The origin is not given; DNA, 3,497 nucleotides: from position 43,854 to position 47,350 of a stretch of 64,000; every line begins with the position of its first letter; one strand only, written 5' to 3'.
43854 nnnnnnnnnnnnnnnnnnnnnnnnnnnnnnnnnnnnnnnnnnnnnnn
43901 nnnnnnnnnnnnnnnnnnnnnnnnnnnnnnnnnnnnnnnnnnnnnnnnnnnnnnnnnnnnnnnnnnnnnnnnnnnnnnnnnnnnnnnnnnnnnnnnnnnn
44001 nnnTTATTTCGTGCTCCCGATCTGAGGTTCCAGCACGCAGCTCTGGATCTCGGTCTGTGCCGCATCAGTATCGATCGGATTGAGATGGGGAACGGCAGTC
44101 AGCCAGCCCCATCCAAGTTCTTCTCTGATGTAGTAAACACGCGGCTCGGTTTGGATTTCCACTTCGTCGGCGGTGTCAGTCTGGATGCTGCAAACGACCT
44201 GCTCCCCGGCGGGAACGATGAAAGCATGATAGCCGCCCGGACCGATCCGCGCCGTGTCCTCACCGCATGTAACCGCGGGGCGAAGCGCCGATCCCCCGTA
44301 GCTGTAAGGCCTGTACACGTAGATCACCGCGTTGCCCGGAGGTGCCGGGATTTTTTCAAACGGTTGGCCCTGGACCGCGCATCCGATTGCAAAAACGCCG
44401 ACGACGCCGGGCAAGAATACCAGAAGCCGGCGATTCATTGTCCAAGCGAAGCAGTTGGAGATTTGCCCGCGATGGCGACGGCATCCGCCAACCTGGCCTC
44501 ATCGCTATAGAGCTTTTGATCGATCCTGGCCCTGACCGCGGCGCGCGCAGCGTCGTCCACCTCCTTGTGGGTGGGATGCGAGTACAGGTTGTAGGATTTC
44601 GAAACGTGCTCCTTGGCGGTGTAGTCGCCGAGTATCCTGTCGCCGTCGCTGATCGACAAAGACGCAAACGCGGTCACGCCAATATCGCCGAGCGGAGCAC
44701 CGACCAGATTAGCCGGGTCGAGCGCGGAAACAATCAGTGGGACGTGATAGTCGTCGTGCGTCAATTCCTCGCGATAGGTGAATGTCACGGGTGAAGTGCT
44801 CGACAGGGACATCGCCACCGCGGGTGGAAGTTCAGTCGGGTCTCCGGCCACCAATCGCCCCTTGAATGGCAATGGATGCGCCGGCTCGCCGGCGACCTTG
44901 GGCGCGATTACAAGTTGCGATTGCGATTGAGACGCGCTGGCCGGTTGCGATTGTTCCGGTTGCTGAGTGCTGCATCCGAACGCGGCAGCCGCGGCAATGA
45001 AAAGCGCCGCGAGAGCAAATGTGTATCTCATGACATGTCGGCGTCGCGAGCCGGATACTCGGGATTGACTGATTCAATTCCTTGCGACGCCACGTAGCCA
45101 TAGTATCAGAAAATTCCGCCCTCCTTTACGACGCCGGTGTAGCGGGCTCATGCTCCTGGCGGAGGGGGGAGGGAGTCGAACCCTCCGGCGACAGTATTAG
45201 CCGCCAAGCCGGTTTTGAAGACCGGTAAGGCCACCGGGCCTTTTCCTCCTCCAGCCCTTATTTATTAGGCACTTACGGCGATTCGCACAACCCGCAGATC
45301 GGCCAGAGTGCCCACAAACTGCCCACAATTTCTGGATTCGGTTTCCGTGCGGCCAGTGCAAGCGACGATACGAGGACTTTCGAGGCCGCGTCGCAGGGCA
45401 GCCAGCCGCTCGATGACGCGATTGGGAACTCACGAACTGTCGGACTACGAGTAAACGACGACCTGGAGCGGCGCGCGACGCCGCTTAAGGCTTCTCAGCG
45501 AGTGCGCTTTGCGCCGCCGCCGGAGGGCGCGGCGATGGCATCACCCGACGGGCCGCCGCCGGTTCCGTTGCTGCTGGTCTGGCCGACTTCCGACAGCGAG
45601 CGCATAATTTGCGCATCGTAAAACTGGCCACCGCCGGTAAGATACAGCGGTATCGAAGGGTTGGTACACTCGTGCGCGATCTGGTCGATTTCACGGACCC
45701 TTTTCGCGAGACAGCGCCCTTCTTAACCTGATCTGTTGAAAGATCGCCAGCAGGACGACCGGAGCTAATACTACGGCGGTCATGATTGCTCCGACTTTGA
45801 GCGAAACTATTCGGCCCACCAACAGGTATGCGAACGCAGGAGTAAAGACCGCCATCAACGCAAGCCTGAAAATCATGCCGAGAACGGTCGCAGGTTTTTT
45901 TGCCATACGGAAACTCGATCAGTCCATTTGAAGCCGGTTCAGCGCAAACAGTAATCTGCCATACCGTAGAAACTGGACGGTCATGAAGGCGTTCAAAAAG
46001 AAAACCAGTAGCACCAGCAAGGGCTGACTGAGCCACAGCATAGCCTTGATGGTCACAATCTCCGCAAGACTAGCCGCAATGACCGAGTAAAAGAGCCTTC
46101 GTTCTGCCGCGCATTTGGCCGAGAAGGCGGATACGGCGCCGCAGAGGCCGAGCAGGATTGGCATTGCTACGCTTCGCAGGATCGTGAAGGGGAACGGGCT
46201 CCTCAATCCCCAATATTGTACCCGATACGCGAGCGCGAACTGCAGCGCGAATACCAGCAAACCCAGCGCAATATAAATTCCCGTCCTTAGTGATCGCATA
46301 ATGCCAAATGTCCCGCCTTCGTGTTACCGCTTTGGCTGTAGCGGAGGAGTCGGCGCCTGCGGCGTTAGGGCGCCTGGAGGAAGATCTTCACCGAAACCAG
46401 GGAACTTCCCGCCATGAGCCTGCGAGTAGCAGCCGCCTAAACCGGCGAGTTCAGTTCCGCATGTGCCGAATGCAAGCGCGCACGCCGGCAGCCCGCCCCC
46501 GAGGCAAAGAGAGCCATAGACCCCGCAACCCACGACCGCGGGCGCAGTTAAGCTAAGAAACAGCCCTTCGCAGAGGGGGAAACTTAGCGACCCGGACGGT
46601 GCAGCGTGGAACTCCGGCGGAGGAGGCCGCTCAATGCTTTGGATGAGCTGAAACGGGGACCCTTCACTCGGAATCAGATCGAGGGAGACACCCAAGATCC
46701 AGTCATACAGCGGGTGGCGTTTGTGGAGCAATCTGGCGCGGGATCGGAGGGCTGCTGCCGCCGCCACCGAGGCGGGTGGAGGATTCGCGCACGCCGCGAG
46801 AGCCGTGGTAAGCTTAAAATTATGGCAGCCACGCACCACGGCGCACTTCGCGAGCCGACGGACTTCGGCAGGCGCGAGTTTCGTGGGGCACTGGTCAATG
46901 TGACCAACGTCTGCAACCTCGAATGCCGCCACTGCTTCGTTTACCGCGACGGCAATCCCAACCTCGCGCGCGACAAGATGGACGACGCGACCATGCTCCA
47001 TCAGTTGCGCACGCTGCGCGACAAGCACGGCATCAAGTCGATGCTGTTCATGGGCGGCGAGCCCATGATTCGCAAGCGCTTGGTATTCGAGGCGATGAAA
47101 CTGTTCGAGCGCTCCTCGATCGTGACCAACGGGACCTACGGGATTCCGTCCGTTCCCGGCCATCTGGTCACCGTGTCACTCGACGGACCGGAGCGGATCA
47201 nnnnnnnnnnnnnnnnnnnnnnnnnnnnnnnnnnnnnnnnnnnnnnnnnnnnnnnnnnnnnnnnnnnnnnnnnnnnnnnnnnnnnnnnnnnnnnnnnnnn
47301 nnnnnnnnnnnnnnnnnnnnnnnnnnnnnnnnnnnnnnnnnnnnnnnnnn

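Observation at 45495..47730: Low-GC islet beside selC: radical SAM (Cys-cluster C-terminus) divergent from a Cys/Gly-rich ORF and orphan small membrane proteins; candidate RiPP/bacteriocin-like module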

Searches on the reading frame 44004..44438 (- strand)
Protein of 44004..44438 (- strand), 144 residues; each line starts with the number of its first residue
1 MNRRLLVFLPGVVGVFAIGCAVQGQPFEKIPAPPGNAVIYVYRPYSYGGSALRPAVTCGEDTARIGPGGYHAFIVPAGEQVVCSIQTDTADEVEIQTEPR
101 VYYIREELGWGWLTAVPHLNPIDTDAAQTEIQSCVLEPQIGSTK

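Call 4: search_protein_families(library=pfam, proteins=[window:44004-44438:-], max_evalue=0.1)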
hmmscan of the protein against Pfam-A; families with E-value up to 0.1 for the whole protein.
window:44004-44438:- (144 aa): 1 family
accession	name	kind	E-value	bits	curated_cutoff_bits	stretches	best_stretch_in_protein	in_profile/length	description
PF11008.14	DUF2846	-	6.9e-05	23.3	34.3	1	35-106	3-78/92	Protein of unknown function (DUF2846)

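Call 5: search_protein_families(library=ncbifam, proteins=[window:44004-44438:-], max_evalue=0.1)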
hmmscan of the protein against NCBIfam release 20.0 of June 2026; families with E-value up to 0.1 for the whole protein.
window:44004-44438:- (144 aa): 0 families

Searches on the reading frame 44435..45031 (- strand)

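Call 4: search_protein_families(library=pfam, proteins=[window:44435-45031:-], max_evalue=0.1)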
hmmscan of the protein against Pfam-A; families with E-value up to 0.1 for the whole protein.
window:44435-45031:- (198 aa): 0 families

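Call 5: search_protein_families(library=ncbifam, proteins=[window:44435-45031:-], max_evalue=0.1)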
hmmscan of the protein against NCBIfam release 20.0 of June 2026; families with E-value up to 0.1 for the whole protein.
window:44435-45031:- (198 aa): 2 families
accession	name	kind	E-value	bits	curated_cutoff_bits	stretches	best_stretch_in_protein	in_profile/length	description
NF053526.1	Myco_lipo_LppK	equivalog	0.0063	16.5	125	1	7-57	10-58/167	lipoprotein LppK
NF052429.1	LpqS_Mycobact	equivalog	0.068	13.4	35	1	1-53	1-51/126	putative copper homeostasis (lipo)protein LpqS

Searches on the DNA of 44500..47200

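Call 14: search_rna_families(source=window, start=44500, end=47200, threshold=evalue, max_evalue=1)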
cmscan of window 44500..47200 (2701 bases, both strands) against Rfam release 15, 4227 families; matches with E-value up to 1: 4.
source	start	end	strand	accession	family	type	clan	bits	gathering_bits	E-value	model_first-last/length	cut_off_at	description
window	45161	45252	-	RF01852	tRNA-Sec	Gene; tRNA;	CL00001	72.7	47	2.5e-14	1-91/91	no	Selenocysteine transfer RNA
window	45145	45244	-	RF04325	Pestivirus-3UTR-SLIII-scrofae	Gene; sRNA;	CL00151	22.6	85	0.23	1-66/66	no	Pestivirus 3' UTR SLIII P. scrofae Atypical porcine pestivirus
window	45151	45245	-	RF00233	Tymo_tRNA-like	Cis-reg;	-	20.4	40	0.29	1-84/84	no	Tymovirus/Pomovirus/Furovirus tRNA-like 3' UTR element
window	45160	45200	+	RF04351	Plastid-psbl-rps4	Cis-reg;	-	19.5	68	0.86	1-53/53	no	Plastid-psbl-rps4 3UTR RNA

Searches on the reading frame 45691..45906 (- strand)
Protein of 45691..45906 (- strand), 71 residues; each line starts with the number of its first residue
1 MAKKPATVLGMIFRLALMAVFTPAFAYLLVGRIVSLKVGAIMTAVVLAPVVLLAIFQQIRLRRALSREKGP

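Call 4: search_protein_families(library=pfam, proteins=[window:45691-45906:-], max_evalue=0.1)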
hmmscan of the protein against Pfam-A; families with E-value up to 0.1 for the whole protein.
window:45691-45906:- (71 aa): 2 families
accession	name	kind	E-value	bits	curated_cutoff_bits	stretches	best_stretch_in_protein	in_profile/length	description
PF06181.16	Urate_ox_N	-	0.064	13.1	26.9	1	11-69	149-207/295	Urate oxidase N-terminal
PF15879.10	MWFE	-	0.081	13.7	27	0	38-61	7-30/55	NADH-ubiquinone oxidoreductase MWFE subunit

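Call 5: search_protein_families(library=ncbifam, proteins=[window:45691-45906:-], max_evalue=0.1)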
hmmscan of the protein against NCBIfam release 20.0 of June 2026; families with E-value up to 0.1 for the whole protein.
window:45691-45906:- (71 aa): 1 family
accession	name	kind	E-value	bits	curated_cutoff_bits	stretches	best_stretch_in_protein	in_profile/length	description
NF007968.0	PRK10692.1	equivalog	0.076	13.5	108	1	1-55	1-55/91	stress-induced protein YchH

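Call 55: search_protein_families(library=pfam, proteins=[window:45691-45906:-], max_evalue=1)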
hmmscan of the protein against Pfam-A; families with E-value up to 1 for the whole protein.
window:45691-45906:- (71 aa): 5 families
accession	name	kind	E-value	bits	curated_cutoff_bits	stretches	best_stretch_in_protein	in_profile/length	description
PF06181.16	Urate_ox_N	-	0.064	13.1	26.9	1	11-69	149-207/295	Urate oxidase N-terminal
PF15879.10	MWFE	-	0.081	13.7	27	1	38-61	7-30/55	NADH-ubiquinone oxidoreductase MWFE subunit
PF12666.12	PrgI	-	0.15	13.1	27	1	17-58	26-66/91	PrgI family protein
PF10762.14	DUF2583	-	0.28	12.1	27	1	1-55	1-55/88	Protein of unknown function (DUF2583)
PF11808.13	PhoR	-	0.42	11.5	27.1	1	24-68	9-55/86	Phosphate regulon sensor protein PhoR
